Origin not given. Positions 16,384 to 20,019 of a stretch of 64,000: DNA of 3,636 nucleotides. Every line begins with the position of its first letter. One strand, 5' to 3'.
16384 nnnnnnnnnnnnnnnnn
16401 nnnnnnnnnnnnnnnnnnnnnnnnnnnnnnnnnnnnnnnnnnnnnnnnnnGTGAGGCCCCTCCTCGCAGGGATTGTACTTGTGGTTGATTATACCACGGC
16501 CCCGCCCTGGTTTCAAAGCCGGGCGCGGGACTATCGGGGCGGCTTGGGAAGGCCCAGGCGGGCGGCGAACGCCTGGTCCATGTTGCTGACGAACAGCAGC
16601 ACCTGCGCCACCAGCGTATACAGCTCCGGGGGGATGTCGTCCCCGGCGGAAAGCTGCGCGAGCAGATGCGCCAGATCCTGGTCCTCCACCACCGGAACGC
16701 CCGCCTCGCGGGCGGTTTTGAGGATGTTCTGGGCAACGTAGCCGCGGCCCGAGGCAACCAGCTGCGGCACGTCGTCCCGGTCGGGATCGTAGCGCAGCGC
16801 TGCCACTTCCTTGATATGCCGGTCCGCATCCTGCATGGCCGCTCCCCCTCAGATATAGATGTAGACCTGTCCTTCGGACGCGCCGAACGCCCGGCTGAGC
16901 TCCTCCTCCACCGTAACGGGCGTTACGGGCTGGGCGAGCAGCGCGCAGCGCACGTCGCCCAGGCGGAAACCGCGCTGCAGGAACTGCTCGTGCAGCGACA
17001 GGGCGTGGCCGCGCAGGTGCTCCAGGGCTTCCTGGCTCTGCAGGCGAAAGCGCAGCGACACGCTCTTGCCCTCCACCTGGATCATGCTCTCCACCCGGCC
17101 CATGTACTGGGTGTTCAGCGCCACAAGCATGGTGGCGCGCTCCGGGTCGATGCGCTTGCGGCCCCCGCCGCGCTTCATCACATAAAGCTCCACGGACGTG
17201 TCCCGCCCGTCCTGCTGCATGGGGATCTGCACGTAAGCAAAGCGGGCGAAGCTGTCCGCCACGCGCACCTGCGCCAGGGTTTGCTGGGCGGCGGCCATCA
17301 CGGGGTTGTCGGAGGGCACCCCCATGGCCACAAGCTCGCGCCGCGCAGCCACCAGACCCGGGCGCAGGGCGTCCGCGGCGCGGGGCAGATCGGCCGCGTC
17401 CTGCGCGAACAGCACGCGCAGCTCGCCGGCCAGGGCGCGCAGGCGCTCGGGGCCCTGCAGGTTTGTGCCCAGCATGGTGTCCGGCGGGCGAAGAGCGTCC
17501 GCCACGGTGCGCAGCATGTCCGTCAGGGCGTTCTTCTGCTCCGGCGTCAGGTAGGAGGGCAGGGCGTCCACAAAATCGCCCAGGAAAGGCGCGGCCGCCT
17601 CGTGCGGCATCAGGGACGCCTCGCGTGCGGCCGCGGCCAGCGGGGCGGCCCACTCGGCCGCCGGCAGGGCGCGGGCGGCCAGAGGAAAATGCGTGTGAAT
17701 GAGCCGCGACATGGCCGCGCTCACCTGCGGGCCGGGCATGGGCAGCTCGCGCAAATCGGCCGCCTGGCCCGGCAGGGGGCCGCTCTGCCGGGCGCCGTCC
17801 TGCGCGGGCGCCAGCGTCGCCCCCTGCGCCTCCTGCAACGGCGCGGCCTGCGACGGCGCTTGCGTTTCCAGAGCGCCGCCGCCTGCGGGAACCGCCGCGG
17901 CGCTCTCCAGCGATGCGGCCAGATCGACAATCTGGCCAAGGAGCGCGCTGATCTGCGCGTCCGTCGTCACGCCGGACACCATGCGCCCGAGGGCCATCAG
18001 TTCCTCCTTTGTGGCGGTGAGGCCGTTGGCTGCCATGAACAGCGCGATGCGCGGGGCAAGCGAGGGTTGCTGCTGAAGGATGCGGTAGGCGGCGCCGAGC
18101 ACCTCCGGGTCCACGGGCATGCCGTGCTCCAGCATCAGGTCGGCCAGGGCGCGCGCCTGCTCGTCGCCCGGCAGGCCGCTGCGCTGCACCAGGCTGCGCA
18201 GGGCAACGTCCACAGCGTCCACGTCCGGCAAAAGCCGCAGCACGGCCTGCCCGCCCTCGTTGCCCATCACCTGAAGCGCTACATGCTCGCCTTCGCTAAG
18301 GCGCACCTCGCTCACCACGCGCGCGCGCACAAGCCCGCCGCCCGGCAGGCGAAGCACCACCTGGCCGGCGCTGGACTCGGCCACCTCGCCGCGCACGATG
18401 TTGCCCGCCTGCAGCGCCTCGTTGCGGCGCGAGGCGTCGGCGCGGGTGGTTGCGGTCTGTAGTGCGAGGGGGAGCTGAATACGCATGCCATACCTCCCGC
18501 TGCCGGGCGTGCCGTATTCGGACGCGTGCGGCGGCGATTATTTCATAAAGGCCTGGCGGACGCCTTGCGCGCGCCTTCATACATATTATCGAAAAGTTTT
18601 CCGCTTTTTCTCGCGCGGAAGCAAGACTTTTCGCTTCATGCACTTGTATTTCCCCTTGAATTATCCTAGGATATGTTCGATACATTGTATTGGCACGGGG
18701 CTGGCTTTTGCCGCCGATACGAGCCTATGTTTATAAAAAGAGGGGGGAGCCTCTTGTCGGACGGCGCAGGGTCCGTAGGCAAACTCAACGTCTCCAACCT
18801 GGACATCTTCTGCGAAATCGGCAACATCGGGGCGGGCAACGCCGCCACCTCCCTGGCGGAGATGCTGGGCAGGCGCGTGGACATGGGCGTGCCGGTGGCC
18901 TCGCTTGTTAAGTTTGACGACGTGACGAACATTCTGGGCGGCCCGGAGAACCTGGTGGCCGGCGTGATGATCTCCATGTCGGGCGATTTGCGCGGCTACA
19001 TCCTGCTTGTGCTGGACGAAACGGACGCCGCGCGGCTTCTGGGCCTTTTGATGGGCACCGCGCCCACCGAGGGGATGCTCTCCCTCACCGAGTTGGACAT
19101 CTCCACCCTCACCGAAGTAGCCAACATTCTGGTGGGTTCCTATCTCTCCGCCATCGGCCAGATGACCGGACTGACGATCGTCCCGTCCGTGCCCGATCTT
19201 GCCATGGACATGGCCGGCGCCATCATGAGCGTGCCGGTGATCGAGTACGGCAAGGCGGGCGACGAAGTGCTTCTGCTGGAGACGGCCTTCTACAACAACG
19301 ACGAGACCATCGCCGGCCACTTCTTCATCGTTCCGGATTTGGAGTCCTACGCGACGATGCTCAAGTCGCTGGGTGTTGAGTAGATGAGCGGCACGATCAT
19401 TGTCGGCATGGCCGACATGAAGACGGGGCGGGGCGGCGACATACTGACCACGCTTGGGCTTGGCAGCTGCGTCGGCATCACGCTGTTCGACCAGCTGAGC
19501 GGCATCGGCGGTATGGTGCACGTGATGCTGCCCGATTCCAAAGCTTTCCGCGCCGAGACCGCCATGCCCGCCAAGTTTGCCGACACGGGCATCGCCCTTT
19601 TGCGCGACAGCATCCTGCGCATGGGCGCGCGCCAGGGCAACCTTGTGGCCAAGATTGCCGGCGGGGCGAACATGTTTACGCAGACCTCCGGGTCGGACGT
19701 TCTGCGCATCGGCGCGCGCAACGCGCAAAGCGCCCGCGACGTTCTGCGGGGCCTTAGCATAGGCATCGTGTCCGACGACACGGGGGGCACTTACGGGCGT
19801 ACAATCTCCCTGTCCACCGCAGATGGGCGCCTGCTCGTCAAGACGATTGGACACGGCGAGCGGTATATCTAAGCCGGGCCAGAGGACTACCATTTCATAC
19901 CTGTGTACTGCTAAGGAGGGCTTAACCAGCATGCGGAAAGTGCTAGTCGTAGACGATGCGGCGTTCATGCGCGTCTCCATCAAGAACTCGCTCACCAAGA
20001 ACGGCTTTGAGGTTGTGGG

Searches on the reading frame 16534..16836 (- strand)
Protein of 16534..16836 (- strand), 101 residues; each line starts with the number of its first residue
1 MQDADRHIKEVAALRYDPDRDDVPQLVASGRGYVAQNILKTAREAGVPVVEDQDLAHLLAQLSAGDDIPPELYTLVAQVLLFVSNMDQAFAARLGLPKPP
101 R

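Call 4: search_protein_families(library=pfam, proteins=[window:16534-16836:-], max_evalue=1)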
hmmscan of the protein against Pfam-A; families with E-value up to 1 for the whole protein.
window:16534-16836:- (101 aa): 1 family
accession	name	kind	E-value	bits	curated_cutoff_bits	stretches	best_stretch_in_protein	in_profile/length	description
PF01312.24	Bac_export_2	-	5.3e-19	69.1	24.4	1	13-83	264-335/335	FlhB HrpN YscU SpaS Family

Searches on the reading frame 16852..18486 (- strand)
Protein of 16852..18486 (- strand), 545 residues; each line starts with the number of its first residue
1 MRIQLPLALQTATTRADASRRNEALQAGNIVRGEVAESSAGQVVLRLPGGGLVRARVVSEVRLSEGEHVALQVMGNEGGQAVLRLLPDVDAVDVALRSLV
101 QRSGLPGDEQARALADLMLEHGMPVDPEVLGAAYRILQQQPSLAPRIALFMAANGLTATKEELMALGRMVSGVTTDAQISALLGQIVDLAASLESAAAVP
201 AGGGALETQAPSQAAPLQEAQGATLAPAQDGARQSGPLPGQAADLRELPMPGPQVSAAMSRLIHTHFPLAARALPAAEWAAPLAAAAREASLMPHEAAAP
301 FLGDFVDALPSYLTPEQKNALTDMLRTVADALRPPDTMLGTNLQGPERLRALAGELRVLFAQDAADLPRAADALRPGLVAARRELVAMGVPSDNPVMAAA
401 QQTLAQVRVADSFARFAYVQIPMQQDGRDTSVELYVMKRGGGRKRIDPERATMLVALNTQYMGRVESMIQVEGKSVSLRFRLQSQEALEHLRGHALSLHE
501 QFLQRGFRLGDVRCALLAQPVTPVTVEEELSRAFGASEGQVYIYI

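Call 4: search_protein_families(library=pfam, proteins=[window:16852-18486:-], max_evalue=1)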
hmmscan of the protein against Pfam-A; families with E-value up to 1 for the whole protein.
window:16852-18486:- (545 aa): 1 family
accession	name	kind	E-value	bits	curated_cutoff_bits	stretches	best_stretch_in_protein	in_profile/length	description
PF02120.21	Flg_hook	-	9.5e-10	38.6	29.8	1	445-515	7-77/85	Flagellar hook-length control protein FliK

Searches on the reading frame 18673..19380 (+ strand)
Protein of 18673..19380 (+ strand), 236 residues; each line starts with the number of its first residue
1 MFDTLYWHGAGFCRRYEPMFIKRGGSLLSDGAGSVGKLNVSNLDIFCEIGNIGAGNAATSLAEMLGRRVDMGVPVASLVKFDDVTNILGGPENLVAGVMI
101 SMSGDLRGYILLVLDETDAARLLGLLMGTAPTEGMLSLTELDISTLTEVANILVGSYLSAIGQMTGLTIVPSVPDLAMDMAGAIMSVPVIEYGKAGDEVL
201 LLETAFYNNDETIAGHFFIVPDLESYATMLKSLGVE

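Call 72: search_protein_families(library=pfam, proteins=[window:18673-19380:+], max_evalue=0.0001)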
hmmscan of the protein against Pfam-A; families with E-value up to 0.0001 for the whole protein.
window:18673-19380:+ (236 aa): 2 families
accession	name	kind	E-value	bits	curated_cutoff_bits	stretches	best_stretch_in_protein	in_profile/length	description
PF04509.17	CheC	-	7.5e-20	71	22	2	43-77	3-37/38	CheC-like family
PF13690.11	CheX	-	4.3e-08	33.5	27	0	98-173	3-69/94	Chemotaxis phosphatase CheX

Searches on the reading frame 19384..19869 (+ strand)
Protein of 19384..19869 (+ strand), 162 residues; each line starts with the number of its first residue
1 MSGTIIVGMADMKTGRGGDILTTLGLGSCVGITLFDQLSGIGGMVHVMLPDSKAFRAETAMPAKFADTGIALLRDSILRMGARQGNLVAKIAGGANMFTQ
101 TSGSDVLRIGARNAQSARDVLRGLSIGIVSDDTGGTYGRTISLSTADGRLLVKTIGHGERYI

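Call 72: search_protein_families(library=pfam, proteins=[window:19384-19869:+], max_evalue=0.0001)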
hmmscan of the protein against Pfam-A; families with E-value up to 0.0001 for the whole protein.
window:19384-19869:+ (162 aa): 1 family
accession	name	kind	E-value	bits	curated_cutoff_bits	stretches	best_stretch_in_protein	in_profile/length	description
PF03975.18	CheD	-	3.2e-32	111.4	25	1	48-154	1-108/108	CheD chemotactic sensory transduction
